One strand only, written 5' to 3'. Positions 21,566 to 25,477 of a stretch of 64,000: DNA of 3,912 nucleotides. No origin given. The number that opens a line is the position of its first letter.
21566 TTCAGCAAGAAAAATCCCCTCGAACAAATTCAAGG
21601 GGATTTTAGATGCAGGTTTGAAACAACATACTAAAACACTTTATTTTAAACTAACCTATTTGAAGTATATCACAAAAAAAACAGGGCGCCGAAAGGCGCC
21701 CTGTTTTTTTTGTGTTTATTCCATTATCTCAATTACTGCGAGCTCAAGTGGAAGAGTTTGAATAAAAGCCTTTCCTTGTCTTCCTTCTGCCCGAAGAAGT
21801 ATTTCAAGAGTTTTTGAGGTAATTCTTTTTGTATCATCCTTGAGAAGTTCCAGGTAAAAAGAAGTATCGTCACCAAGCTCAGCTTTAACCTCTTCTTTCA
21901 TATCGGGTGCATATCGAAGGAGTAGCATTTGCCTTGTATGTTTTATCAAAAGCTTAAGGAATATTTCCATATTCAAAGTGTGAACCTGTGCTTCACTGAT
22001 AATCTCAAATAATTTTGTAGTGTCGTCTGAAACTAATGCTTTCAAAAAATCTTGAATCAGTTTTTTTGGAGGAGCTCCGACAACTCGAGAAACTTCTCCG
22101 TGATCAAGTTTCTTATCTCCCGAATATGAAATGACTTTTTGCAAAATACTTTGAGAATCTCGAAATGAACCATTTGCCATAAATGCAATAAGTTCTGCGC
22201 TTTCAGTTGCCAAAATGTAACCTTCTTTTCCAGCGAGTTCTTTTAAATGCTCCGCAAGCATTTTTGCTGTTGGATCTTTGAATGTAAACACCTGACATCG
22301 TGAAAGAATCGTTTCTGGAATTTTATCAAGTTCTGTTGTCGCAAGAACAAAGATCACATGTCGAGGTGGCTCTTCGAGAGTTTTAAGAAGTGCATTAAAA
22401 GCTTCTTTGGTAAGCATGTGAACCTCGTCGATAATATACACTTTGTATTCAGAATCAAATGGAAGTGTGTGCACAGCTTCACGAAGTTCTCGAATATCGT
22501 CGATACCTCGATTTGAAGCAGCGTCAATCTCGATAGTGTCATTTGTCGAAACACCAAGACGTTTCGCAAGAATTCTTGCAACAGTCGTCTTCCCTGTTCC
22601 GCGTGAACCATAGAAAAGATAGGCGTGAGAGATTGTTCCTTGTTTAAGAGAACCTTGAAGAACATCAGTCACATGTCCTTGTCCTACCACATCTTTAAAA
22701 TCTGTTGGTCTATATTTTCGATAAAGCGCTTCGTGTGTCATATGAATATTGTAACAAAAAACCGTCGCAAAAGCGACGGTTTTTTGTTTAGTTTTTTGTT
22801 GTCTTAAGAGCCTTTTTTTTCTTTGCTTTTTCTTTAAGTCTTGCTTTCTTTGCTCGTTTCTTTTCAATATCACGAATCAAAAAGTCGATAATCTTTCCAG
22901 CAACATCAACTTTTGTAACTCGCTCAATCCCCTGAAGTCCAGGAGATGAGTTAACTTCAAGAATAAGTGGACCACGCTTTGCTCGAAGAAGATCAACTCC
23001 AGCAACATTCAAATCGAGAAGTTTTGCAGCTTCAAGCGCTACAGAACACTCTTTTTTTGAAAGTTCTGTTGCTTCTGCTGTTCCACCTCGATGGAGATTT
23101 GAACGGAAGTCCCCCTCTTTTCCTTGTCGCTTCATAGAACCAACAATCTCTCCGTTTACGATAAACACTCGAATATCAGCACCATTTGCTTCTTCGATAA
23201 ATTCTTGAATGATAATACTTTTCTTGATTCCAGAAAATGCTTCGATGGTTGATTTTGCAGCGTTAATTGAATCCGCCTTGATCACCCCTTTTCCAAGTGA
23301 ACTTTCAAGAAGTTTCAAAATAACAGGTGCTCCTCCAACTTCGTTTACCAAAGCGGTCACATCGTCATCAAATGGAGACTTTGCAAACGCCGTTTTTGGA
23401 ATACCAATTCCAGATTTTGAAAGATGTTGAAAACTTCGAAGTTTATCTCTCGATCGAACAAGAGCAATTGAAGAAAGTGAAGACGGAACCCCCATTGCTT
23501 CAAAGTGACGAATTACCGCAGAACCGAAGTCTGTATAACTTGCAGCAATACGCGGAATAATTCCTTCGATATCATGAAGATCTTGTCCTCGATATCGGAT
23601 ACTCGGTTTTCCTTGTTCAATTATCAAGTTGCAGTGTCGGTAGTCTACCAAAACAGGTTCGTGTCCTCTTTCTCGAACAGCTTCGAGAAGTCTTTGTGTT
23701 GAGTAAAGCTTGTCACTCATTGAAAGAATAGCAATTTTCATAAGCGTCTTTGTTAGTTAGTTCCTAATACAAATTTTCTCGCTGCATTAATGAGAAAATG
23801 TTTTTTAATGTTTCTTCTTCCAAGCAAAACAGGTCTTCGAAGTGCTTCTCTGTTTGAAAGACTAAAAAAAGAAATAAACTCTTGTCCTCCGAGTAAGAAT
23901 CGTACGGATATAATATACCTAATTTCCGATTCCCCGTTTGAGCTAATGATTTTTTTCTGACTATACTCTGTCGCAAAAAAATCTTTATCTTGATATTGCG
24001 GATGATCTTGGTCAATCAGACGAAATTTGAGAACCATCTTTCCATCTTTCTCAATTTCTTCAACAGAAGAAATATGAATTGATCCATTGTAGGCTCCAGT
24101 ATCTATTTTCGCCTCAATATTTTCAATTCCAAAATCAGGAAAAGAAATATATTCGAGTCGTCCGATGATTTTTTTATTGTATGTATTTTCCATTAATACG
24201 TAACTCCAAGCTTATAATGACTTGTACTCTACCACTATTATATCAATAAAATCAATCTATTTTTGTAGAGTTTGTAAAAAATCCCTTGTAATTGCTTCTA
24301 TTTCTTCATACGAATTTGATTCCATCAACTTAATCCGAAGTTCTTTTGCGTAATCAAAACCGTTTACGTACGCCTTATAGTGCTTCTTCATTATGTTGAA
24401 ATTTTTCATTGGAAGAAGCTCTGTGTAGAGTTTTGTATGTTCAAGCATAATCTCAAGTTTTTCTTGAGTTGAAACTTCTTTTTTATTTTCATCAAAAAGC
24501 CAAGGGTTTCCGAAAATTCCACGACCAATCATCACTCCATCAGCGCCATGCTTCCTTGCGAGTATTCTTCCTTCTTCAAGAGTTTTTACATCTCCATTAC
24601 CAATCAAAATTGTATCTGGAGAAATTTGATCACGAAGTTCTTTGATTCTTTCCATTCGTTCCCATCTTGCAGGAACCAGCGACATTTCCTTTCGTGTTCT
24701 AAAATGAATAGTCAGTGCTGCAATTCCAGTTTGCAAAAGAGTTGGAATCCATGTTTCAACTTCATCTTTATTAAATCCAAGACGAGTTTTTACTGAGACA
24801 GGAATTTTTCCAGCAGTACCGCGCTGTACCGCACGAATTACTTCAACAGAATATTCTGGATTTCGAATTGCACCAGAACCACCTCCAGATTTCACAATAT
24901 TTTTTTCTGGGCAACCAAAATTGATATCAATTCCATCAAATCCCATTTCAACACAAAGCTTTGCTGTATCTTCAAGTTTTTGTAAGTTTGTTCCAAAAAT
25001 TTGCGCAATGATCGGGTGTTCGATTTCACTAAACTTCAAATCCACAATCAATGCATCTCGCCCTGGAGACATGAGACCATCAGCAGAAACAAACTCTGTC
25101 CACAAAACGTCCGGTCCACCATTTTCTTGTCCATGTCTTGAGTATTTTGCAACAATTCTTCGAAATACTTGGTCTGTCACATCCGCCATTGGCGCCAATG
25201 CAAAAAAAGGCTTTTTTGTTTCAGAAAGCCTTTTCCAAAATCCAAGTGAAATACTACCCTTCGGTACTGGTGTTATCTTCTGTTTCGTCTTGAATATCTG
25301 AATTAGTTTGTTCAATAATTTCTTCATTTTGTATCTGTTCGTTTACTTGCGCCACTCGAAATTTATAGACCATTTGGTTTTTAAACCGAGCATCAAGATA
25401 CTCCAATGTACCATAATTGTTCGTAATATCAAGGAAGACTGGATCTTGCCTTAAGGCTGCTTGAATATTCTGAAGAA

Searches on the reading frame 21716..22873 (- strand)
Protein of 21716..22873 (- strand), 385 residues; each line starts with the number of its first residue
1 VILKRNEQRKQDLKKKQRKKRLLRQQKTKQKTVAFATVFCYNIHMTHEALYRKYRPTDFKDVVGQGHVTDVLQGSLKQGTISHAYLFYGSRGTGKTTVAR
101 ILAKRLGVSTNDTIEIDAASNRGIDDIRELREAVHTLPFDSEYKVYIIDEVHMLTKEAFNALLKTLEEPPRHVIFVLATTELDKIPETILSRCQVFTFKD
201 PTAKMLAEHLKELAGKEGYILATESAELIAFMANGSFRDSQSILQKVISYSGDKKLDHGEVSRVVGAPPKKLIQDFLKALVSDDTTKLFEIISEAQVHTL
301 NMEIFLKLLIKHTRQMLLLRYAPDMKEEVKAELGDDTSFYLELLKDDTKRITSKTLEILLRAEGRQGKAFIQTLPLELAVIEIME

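Call 7: search_protein_families(library=pfam, proteins=[window:21716-22873:-], max_evalue=0.001)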
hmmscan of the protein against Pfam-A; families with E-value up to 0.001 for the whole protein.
window:21716-22873:- (385 aa): 13 families
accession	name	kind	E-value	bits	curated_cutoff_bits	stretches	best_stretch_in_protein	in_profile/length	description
PF13177.12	DNA_pol3_delta2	-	9.5e-36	123.6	27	2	121-200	80-159/161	DNA polymerase III, delta subunit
PF00004.35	AAA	-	1.6e-16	61.4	21.2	1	85-198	1-128/131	ATPase family associated with various cellular activities (AAA)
PF13401.12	AAA_22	-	9.7e-09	36.1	27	0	86-130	9-54/130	AAA domain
PF05496.18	RuvB_N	-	1e-08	35.5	27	1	55-168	2-110/159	Holliday junction DNA helicase RuvB P-loop domain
PF13173.12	AAA_14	-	8.2e-07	29.5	27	1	84-176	4-95/129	AAA domain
PF07728.20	AAA_5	-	9e-07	29.4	22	1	86-173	3-97/139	AAA domain (dynein-related subfamily)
PF13479.12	AAA_24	-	1.7e-06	28.5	27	1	85-161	5-83/195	AAA domain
PF06068.19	TIP49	-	1.6e-05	24.7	23.8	0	145-179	277-310/347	TIP49 P-loop domain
PF22608.2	DNAX_ATPase_lid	-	5.1e-05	23.4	27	1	207-252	3-48/49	DNA polymerase III clamp loader subunit, ATPase lid domain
PF13604.12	AAA_30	-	8.4e-05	22.8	27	1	86-176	22-122/191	AAA domain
PF13245.12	AAA_19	-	0.0001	22.9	25.1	0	84-176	13-123/134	AAA domain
PF13238.12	AAA_18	-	0.00052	20.9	29.4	0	89-125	5-38/128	AAA domain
PF01078.27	Mg_chelatase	-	0.00054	19.9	20.3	0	58-141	1-80/207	Magnesium chelatase, subunit ChlI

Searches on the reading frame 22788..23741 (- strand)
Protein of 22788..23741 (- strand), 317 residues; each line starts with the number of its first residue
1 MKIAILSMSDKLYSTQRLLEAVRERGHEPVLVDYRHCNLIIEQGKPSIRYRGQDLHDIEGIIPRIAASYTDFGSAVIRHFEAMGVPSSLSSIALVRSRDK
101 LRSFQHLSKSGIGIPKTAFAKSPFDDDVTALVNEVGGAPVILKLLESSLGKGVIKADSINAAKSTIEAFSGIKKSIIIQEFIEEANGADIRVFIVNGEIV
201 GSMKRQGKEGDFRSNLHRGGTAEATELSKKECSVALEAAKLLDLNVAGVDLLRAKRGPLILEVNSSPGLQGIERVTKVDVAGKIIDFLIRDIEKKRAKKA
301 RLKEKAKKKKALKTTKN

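Call 7: search_protein_families(library=pfam, proteins=[window:22788-23741:-], max_evalue=0.001)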
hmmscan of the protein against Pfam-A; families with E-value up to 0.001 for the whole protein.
window:22788-23741:- (317 aa): 5 families
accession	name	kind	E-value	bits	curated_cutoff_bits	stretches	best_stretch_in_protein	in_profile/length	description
PF08443.16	RimK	-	2.9e-62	210.1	21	1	98-287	2-187/188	RimK-like ATP-grasp domain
PF18030.7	Rimk_N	-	1.6e-32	112.1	26.4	1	1-94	1-94/94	RimK PreATP-grasp domain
PF02955.21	GSH-S_ATP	-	1.1e-20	74.2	23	1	126-274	22-172/175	Prokaryotic glutathione synthetase, ATP-grasp domain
PF02655.19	ATP-grasp_3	-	9e-09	36.1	23.2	1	99-265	3-155/160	ATP-grasp domain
PF14397.11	ATPgrasp_ST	-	1.7e-07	31.2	31.4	0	232-274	219-263/278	Sugar-transfer associated ATP-grasp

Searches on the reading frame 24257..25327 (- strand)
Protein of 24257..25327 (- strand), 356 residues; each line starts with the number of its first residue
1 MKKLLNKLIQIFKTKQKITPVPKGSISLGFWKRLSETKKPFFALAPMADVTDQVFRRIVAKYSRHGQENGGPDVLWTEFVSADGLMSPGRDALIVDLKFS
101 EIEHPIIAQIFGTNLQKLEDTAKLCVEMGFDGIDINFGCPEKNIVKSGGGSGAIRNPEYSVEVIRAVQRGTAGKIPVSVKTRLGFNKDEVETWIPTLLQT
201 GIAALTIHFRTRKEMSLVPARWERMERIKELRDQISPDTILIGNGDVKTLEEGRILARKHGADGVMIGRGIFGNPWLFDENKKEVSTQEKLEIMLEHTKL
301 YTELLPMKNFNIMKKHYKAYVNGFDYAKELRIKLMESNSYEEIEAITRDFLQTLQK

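Call 8: search_protein_families(library=pfam, proteins=[window:24257-25327:-], max_evalue=0.001)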
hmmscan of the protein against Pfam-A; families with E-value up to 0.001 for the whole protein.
window:24257-25327:- (356 aa): 1 family
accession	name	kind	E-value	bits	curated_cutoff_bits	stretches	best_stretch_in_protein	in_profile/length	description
PF01207.24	Dus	-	9.9e-62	209.3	20.4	1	44-349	2-305/311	Dihydrouridine synthase (Dus)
